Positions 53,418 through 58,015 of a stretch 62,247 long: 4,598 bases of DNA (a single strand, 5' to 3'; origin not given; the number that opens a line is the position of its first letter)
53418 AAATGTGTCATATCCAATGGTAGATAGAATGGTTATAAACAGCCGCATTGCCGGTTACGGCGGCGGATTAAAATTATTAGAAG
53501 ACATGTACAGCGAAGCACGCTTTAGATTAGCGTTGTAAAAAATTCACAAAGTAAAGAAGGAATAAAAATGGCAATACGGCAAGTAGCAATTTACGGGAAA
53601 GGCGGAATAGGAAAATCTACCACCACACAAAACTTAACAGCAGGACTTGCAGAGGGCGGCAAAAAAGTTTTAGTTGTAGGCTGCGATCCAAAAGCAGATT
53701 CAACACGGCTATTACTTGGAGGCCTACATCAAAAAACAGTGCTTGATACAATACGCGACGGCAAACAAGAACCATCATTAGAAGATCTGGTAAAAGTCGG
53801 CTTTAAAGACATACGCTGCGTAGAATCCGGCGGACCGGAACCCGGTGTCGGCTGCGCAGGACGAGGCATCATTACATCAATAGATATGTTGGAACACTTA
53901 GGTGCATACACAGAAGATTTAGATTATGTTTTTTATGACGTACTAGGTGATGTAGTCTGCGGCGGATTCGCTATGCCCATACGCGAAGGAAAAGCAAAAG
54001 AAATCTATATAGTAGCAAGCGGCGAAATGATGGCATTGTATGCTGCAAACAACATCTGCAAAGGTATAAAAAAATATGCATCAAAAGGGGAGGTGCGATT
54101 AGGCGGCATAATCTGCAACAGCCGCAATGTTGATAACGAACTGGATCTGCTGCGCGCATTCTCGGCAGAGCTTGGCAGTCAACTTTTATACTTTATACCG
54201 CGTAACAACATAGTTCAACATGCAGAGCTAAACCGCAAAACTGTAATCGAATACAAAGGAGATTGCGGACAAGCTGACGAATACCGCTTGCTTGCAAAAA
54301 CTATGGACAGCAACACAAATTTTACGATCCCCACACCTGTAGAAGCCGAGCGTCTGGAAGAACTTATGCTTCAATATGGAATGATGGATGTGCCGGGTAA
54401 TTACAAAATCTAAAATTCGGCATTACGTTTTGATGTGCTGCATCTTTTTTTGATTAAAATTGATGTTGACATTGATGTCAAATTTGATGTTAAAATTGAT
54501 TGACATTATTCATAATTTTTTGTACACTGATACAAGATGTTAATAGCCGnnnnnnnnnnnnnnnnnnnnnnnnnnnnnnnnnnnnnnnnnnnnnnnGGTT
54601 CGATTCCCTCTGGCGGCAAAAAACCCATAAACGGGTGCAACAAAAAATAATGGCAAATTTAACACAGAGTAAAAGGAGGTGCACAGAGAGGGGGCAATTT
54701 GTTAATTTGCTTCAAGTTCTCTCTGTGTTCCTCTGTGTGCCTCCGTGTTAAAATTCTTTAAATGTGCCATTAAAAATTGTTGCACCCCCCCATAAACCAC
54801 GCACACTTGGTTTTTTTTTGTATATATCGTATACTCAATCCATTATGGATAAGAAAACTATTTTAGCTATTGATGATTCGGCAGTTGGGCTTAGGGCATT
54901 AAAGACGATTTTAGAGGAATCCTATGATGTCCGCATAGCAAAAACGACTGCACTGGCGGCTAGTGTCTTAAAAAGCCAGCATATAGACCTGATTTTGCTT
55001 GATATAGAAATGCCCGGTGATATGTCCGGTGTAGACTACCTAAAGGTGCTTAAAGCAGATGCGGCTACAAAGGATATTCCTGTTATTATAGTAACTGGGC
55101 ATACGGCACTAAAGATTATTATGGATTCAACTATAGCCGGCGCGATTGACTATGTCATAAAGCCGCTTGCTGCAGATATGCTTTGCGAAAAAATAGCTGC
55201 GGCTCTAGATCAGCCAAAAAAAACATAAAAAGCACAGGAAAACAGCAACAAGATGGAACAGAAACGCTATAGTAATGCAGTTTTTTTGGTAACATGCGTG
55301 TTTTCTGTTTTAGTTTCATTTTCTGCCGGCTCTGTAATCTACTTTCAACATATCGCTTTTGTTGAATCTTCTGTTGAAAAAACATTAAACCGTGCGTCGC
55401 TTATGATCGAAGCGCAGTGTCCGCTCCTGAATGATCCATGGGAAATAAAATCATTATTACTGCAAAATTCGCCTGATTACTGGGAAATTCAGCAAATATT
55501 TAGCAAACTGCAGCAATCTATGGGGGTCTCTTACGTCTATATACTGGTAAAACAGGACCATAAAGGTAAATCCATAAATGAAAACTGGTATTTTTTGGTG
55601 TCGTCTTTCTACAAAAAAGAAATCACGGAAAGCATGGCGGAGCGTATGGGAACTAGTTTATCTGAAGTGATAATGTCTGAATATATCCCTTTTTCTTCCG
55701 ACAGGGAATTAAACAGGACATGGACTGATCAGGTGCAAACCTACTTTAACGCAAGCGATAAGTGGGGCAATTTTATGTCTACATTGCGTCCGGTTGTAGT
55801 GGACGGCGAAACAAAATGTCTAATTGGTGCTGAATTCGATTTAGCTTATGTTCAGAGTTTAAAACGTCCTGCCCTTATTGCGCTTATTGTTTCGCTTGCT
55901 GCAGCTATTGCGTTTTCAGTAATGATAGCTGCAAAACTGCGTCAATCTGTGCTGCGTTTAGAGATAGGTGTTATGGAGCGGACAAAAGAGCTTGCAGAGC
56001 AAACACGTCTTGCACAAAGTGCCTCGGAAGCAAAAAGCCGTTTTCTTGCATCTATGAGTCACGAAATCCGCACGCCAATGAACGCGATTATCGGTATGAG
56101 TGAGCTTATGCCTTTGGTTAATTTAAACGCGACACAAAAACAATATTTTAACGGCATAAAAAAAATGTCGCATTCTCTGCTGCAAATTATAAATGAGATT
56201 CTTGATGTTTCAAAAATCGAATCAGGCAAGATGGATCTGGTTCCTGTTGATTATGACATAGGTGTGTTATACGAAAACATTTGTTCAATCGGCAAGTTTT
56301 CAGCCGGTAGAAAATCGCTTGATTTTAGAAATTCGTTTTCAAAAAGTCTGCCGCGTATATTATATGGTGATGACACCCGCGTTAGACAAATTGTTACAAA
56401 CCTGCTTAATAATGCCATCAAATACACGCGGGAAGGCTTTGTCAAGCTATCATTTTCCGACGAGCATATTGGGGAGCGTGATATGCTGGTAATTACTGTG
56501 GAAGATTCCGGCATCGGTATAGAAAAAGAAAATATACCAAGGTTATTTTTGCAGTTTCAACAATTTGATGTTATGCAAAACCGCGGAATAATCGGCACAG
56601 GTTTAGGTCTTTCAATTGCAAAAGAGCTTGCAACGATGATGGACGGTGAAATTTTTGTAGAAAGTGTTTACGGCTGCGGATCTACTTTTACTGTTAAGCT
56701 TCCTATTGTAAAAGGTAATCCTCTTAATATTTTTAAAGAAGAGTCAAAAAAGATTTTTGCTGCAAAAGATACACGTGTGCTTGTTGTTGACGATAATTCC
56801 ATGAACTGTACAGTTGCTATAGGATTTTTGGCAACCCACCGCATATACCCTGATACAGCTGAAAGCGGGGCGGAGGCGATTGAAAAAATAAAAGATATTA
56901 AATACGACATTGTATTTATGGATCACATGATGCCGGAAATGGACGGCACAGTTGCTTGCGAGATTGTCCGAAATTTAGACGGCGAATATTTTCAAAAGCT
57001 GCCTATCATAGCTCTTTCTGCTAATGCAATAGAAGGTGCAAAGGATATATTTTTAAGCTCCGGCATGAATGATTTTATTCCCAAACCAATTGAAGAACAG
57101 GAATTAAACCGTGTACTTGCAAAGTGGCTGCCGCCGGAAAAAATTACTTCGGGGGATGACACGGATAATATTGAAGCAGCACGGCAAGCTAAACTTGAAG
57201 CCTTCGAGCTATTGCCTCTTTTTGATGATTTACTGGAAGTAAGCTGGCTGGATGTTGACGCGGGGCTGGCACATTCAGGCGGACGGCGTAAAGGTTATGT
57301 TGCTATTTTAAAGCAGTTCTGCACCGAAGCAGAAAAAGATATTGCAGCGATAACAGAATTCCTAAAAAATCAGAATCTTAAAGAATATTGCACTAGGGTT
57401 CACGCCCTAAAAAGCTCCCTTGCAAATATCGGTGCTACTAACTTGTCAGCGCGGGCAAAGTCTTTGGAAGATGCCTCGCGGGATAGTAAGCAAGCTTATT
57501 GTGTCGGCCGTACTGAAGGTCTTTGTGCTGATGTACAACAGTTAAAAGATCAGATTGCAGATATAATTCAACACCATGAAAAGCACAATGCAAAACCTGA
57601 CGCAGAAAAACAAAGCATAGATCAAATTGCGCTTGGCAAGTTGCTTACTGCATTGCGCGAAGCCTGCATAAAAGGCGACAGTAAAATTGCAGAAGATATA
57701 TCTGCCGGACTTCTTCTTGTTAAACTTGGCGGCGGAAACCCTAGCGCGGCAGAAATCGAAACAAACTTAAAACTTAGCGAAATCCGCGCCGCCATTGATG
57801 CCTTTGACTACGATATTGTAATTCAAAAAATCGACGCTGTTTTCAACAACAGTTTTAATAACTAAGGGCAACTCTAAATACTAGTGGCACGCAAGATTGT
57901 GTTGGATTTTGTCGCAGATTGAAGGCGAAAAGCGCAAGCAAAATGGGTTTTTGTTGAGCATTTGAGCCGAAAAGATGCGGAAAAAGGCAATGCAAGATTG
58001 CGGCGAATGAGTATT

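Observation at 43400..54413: Nitrogenase-like NifB + NifD/K/H-like genes embedded in an organosulfur import/assimilation operon (candidate C-S bond reductase pathway)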

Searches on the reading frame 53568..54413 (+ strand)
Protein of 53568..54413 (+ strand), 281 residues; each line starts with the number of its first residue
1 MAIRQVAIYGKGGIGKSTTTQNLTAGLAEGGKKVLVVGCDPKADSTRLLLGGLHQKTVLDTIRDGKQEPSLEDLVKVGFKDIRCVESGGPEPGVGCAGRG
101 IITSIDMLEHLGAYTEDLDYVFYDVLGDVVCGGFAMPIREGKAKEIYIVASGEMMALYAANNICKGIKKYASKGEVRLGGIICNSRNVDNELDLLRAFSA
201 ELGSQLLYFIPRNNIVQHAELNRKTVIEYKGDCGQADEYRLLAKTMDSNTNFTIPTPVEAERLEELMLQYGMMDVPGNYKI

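Call 4: search_protein_families(library=pfam, proteins=[window:53568-54413:+])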
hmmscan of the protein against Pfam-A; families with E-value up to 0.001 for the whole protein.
window:53568-54413:+ (281 aa): 6 families
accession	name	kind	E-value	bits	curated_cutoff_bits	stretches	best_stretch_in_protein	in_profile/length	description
PF00142.24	Fer4_NifH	-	1.1e-122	409.2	25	1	4-272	1-270/271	4Fe-4S iron sulfur cluster binding proteins, NifH/frxC family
PF01656.29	CbiA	-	1.1e-12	48.5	25.4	1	7-225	3-124/125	CobQ/CobB/MinD/ParA nucleotide binding domain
PF13614.12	AAA_31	-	9.8e-11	42.3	27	1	10-61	9-62/177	AAA domain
PF10609.15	ParA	-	2.7e-06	27.4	27.1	1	9-54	10-55/246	NUBPL iron-transfer P-loop NTPase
PF02374.21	ArsA_ATPase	-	3.9e-06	26.7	24.3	1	4-41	2-39/305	Anion-transporting ATPase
PF03308.22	MeaB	-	4.8e-05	22.9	23.1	1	5-46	35-76/273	Methylmalonyl Co-A mutase-associated GTPase MeaB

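Call 5: search_protein_families(library=ncbifam, proteins=[window:53568-54413:+])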
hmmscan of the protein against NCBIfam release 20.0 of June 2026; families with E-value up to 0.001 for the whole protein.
window:53568-54413:+ (281 aa): 21 families
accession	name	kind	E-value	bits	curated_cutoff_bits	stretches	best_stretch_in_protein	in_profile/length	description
TIGR01287.1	nifH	equivalog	6.5e-135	448.7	394.35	1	4-274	1-272/275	nitrogenase iron protein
NF033200.1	F430_CfbC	exception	1.4e-115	385.1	402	1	4-267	1-259/260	Ni-sirohydrochlorin a,c-diamide reductive cyclase ATP-dependent reductase subunit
NF009702.0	PRK13231.1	equivalog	1.7e-101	338.9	427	1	3-270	2-262/264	nitrogenase reductase-like protein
NF009701.0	PRK13230.1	subfamily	2.1e-97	325.6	350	1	3-266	1-277/291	nitrogenase reductase-like protein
TIGR01281.1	DPOR_bchL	equivalog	4.4e-59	200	345.15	1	6-267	3-264/268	ferredoxin:protochlorophyllide reductase (ATP-dependent) iron-sulfur ATP-binding protein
TIGR02016.1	BchX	equivalog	3.8e-56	190.5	331.2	1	4-249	1-252/296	chlorophyllide a reductase iron protein subunit X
TIGR01969.1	minD_arch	subfamily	7.9e-12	44.9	201.75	1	9-248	7-232/251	cell division ATPase MinD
TIGR01968.1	minD_bact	equivalog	3e-08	33.3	212.9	1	9-163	8-154/261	septum site-determining protein MinD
TIGR03371.1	cellulose_yhjQ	equivalog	2.6e-07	30.4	157.85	0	6-42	4-41/246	cellulose biosynthesis protein BcsQ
NF041546.1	ParA_partition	equivalog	8.3e-06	25.5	180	1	10-43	7-40/203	ParA family partition ATPase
NF008079.0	PRK10818.1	equivalog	4.6e-05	22.9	508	1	3-62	3-61/270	septum site-determining protein MinD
TIGR00345.1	GET3_arsA_TRC40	subfamily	5.1e-05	22.9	135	1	9-42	3-36/299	TRC40/GET3/ArsA family transport-energizing ATPase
TIGR04291.1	arsen_driv_ArsA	equivalog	5.1e-05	22.2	650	1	9-43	9-43/565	arsenical pump-driving ATPase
NF053622.1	ATPseBagAMYCTU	equivalog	9.4e-05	22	400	1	7-40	11-44/325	ATPase BagA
NF008669.0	PRK11670.1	equivalog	0.00015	20.8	348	1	9-56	114-161/369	iron-sulfur cluster carrier protein ApbC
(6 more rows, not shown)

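Call 61: search_solved_structures(query=window:53568-54413:+, max_evalue=1e-40, show_alignments=1)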
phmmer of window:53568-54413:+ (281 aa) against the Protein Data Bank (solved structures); distinct sequences matched with E-value up to 1e-40: 26.
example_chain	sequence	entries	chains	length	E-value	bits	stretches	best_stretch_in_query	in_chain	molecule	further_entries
1cp2_A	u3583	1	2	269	4e-129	432.9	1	3-271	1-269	NITROGENASE IRON PROTEIN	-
6nzj_A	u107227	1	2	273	5.3e-123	412.9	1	3-274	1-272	Nitrogenase iron protein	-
6q93_A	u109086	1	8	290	3.2e-119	400.5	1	1-276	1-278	Nitrogenase iron protein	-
9haz_D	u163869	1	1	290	8.9e-118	395.7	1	1-275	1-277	Fe protein NifH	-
9haz_A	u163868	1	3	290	1.7e-117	394.8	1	1-275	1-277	Fe protein NifH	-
8oie_D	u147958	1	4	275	5.2e-116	389.9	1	4-274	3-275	Nitrogenase iron protein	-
10zn_F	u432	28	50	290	5.6e-116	389.8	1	1-276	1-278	Nitrogenase iron protein NifH | Nitrogenase iron protein 1 | Nitrogenase iron protein gamma chain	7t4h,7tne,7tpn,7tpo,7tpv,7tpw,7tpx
1fp6_A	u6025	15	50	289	2.2e-115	387.9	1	2-276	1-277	NITROGENASE IRON PROTEIN | nitrogenase IRON protein 1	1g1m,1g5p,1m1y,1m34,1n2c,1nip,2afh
8tc3_A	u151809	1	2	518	3.2e-115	387.3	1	1-276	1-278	Nitrogenase iron protein,Fluorescent protein plum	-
4wza_E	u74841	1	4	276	4.8e-115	386.7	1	2-275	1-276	Nitrogenase iron protein 1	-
1xdb_A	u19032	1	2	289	7.9e-115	386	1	2-276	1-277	Nitrogenase iron protein 1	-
1de0_A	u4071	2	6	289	8.1e-115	386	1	2-276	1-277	NITROGENASE IRON PROTEIN | Nitrogenase iron protein 1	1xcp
1xd8_A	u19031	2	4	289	1.1e-114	385.6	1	2-276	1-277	Nitrogenase iron protein 1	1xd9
8q5x_A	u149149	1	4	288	2.4e-114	384.5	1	3-274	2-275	Nitrogenase iron protein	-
7qqa_A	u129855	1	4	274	5.5e-114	383.3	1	4-274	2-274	Nitrogenase iron protein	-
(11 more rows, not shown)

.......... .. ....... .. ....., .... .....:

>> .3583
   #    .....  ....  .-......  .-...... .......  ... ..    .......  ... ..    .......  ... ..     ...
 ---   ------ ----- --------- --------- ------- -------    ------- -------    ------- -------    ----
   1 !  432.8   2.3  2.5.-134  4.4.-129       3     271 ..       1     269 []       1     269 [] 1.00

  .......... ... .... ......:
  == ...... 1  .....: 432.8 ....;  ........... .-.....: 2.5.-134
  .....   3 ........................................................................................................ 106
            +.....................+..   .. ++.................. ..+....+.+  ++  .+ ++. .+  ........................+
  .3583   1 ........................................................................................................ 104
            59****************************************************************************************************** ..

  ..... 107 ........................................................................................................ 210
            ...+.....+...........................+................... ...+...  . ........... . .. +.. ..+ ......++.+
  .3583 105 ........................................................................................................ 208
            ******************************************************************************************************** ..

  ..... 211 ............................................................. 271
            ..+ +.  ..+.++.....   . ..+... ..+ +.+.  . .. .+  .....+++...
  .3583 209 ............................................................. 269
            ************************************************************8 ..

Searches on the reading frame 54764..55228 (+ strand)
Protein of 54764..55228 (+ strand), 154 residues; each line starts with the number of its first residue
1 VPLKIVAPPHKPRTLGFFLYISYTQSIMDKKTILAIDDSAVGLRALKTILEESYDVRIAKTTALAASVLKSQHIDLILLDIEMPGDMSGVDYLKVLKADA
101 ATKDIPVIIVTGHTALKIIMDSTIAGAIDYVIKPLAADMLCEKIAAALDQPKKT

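Call 39: search_protein_families(library=pfam, proteins=[window:54764-55228:+], max_evalue=0.0001)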
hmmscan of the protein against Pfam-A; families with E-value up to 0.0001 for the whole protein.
window:54764-55228:+ (154 aa): 1 family
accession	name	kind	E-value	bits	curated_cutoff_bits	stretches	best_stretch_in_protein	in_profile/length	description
PF00072.30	Response_reg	-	1.7e-21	76.9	30.2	1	33-144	1-110/111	Response regulator receiver domain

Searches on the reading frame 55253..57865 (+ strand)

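Call 89: search_protein_families(library=pfam, max_evalue=0.00001, proteins=[window:55253-57865:+])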
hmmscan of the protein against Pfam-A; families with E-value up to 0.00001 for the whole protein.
window:55253-57865:+ (870 aa): 4 families
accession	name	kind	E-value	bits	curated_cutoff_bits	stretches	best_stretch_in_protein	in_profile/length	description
PF02518.31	HATPase_c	-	6.2e-26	91.5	26.4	1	372-485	1-109/111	Histidine kinase-, DNA gyrase B-, and HSP90-like ATPase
PF00512.31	HisKA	-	8.6e-20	71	26.9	1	260-325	1-66/66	His Kinase A (phospho-acceptor) domain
PF00072.30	Response_reg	-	8.8e-20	71.4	30.2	1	509-620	1-108/111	Response regulator receiver domain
PF01627.28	Hpt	-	8.6e-11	42.4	24.6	1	685-766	2-83/84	Hpt domain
